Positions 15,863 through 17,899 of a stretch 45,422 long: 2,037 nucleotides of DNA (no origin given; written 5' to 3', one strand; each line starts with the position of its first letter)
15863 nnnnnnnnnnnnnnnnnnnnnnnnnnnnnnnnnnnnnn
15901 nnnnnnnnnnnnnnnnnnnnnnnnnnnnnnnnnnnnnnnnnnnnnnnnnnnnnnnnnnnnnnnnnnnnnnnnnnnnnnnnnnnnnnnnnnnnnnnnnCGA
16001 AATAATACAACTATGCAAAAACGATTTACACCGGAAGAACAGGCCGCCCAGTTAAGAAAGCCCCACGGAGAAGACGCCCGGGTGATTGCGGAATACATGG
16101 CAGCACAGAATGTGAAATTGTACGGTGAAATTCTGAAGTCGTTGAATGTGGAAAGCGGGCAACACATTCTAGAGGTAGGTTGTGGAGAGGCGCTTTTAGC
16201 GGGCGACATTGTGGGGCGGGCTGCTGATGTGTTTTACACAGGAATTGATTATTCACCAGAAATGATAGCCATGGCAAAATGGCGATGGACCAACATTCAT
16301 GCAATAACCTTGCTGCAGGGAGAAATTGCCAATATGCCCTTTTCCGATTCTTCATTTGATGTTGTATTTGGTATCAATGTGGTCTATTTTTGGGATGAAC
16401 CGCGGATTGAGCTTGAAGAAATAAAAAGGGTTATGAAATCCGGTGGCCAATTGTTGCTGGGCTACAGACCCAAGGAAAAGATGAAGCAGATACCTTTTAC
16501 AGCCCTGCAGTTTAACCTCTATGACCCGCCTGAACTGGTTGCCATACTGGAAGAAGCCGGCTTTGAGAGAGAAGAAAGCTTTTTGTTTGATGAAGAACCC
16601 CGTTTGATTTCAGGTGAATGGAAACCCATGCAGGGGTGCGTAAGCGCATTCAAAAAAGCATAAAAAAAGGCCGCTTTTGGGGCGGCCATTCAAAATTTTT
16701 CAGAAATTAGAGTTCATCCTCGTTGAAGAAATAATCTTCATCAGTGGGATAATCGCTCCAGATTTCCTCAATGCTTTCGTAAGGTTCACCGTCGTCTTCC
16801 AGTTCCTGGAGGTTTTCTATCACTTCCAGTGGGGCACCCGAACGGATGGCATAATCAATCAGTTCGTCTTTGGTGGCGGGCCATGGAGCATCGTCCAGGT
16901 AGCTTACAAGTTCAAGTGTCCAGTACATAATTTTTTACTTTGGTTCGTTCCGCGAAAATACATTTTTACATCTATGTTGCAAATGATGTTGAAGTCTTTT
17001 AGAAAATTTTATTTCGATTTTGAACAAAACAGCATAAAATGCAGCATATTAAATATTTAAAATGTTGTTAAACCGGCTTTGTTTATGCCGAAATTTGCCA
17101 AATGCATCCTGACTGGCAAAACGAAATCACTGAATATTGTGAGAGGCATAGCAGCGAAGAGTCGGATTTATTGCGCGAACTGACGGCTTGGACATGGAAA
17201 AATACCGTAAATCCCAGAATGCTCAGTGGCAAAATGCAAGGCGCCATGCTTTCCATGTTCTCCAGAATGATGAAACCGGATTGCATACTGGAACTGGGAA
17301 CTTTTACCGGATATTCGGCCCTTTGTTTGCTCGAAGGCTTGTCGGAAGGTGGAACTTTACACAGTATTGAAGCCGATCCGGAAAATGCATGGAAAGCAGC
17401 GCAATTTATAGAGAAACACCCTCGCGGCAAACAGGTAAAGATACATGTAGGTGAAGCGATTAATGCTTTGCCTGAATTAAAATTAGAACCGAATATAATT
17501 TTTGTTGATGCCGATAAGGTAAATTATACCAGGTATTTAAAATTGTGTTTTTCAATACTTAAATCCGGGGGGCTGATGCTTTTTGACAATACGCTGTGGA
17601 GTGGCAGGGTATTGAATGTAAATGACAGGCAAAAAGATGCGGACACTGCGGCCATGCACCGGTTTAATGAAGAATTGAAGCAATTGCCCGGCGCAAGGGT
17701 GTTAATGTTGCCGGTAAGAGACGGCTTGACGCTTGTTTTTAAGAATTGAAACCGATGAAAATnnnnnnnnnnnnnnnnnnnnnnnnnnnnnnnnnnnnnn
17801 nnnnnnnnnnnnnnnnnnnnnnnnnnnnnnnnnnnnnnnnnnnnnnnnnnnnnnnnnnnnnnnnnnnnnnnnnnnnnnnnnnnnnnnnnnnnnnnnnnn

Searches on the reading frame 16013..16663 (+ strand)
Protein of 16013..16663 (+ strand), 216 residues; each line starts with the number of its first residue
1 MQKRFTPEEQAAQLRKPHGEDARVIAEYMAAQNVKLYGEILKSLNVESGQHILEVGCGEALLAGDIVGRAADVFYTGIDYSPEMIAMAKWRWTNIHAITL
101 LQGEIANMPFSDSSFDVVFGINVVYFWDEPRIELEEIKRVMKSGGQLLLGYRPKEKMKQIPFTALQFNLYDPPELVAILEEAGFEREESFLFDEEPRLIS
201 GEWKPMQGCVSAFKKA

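Call 9: search_protein_families(library=pfam, proteins=[window:16013-16663:+])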
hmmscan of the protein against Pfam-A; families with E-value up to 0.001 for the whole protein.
window:16013-16663:+ (216 aa): 9 families
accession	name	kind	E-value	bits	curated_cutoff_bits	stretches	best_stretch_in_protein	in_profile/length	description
PF08241.18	Methyltransf_11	-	6.8e-20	72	21.2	1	53-148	1-94/95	Methyltransferase domain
PF13649.12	Methyltransf_25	-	9.2e-18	65.2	27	1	52-145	1-97/97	Methyltransferase domain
PF13847.12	Methyltransf_31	-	2.1e-15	57.1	27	1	47-151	2-111/145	Methyltransferase domain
PF08242.18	Methyltransf_12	-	5.8e-14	53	30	1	53-147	1-98/98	Methyltransferase domain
PF01209.24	Ubie_methyltran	-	2.5e-10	40.6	20.1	1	40-149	39-151/233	ubiE/COQ5 methyltransferase family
PF13489.12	Methyltransf_23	-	1.1e-09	38.7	27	1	39-185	15-160/164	Methyltransferase domain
PF08003.17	Methyltransf_9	-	4.1e-06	26.4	23.8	1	41-149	108-217/315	Protein of unknown function (DUF1698)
PF02353.26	CMAS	-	0.00019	21.3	27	1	30-150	45-165/273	Mycolic acid cyclopropane synthetase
PF05148.21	Methyltransf_8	-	0.0005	20.4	27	0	48-148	72-155/219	Hypothetical methyltransferase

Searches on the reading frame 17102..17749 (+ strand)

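Call 9: search_protein_families(library=pfam, proteins=[window:17102-17749:+])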
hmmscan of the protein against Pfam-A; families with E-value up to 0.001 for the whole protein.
window:17102-17749:+ (215 aa): 3 families
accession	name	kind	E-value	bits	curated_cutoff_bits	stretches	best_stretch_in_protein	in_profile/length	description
PF01596.23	Methyltransf_3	-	5.9e-48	163.3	22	1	15-214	2-203/204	O-methyltransferase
PF13578.12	Methyltransf_24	-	2.6e-13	51.2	26.3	1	63-164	1-105/105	Methyltransferase domain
PF01135.25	PCMT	-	1.1e-05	25.7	20.3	1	44-160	60-170/210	Protein-L-isoaspartate(D-aspartate) O-methyltransferase (PCMT)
